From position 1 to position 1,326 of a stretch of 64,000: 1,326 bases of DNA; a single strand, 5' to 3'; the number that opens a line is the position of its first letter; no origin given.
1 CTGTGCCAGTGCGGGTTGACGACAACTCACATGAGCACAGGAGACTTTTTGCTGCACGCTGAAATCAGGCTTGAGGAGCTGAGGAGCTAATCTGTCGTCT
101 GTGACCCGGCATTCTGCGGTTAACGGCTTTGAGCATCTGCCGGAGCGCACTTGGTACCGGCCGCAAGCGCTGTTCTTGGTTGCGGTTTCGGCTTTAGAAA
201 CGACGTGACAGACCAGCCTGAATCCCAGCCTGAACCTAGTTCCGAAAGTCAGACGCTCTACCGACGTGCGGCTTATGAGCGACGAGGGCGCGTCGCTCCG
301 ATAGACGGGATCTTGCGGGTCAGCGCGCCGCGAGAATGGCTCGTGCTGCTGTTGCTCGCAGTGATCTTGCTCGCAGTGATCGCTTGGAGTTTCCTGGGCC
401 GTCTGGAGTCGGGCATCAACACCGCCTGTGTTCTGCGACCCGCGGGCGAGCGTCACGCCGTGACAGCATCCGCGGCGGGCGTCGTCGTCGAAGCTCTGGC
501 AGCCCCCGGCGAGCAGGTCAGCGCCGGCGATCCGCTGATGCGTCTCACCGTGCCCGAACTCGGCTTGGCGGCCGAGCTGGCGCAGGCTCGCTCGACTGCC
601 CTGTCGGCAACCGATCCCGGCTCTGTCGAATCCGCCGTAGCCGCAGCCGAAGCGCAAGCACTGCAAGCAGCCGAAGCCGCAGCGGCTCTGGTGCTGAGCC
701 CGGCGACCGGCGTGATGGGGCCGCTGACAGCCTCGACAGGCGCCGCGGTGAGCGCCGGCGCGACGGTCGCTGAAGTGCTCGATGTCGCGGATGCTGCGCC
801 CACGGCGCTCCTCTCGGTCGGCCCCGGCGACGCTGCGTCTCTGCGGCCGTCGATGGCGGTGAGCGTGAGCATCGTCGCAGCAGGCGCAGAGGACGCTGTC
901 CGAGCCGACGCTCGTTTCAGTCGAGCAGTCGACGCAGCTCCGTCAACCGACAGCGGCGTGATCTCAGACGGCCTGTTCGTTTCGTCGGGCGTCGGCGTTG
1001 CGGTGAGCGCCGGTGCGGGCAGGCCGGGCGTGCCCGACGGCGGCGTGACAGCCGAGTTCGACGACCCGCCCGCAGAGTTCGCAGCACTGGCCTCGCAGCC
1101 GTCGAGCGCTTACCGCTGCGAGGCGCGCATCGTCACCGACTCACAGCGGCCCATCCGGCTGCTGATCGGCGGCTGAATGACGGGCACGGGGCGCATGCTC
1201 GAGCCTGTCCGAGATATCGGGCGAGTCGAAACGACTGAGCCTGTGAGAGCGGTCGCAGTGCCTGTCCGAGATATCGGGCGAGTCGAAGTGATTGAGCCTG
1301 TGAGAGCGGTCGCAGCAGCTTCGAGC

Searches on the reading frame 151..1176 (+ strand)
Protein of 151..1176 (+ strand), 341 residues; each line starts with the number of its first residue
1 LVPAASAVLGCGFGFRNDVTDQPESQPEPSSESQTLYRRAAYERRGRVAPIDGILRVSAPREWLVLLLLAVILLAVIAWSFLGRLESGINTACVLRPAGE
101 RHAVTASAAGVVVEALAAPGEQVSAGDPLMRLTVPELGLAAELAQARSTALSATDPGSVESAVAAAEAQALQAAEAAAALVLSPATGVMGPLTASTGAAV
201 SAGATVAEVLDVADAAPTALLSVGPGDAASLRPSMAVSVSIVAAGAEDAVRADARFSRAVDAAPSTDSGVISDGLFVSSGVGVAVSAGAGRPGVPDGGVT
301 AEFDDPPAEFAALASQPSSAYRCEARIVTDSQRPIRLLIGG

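Call 10: search_protein_families(library=pfam, proteins=[window:151-1176:+])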
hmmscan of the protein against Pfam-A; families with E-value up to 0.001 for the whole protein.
window:151-1176:+ (341 aa): 3 families
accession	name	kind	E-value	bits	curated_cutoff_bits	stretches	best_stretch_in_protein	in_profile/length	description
PF13437.12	HlyD_3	-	3.7e-06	28.1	22.2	0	104-143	2-42/106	HlyD family secretion protein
PF16576.10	HlyD_D23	-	3.5e-05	23.6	30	1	103-213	21-143/214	Barrel-sandwich domain of CusB or HlyD membrane-fusion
PF00364.28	Biotin_lipoyl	-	0.00027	21.2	22.1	0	103-132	44-73/73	Biotin-requiring enzyme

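Call 11: search_protein_families(library=ncbifam, proteins=[window:151-1176:+], max_evalue=1)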
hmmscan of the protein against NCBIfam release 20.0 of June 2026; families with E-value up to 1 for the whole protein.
window:151-1176:+ (341 aa): 8 families
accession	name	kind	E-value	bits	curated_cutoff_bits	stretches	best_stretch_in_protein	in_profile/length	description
TIGR03794.1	NHLM_micro_HlyD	equivalog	3.7e-17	62.4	156.2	2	51-152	8-109/421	NHLP bacteriocin system secretion protein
TIGR01843.1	type_I_hlyD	subfamily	4.4e-09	35.8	208.65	1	62-170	4-110/422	HlyD family type I secretion periplasmic adaptor subunit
TIGR01730.1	RND_mfp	subfamily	7.2e-07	28.5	94.9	2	98-151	23-76/322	efflux RND transporter periplasmic adaptor subunit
TIGR00998.1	8a0101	subfamily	8.4e-06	24.9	390.8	2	64-146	7-87/334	EmrA/EmrK family multidrug efflux transporter periplasmic adaptor subunit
NF005457.0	PRK07051.1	equivalog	0.013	15.7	87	1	103-132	49-78/80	acetyl-CoA carboxylase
TIGR01347.1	sucB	equivalog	0.17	11.1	378.65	0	104-174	46-114/404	dihydrolipoyllysine-residue succinyltransferase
NF004309.0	PRK05704.1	equivalog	0.24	10.7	449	0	103-174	47-116/408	2-oxoglutarate dehydrogenase complex dihydrolipoyllysine-residue succinyltransferase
NF008814.0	PRK11854.1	equivalog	0.58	8.5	722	1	104-168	252-316/637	pyruvate dehydrogenase complex dihydrolipoyllysine-residue acetyltransferase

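Call 34: search_protein_families(library=pfam, proteins=[window:151-1176:+], max_evalue=10)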
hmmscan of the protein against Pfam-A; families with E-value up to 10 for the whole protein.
window:151-1176:+ (341 aa): 3 families
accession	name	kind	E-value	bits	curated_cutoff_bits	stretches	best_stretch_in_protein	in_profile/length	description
PF13437.12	HlyD_3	-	3.7e-06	28.1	22.2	2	104-143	2-42/106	HlyD family secretion protein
PF16576.10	HlyD_D23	-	3.5e-05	23.6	30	1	103-213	21-143/214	Barrel-sandwich domain of CusB or HlyD membrane-fusion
PF00364.28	Biotin_lipoyl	-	0.00027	21.2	22.1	1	103-132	44-73/73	Biotin-requiring enzyme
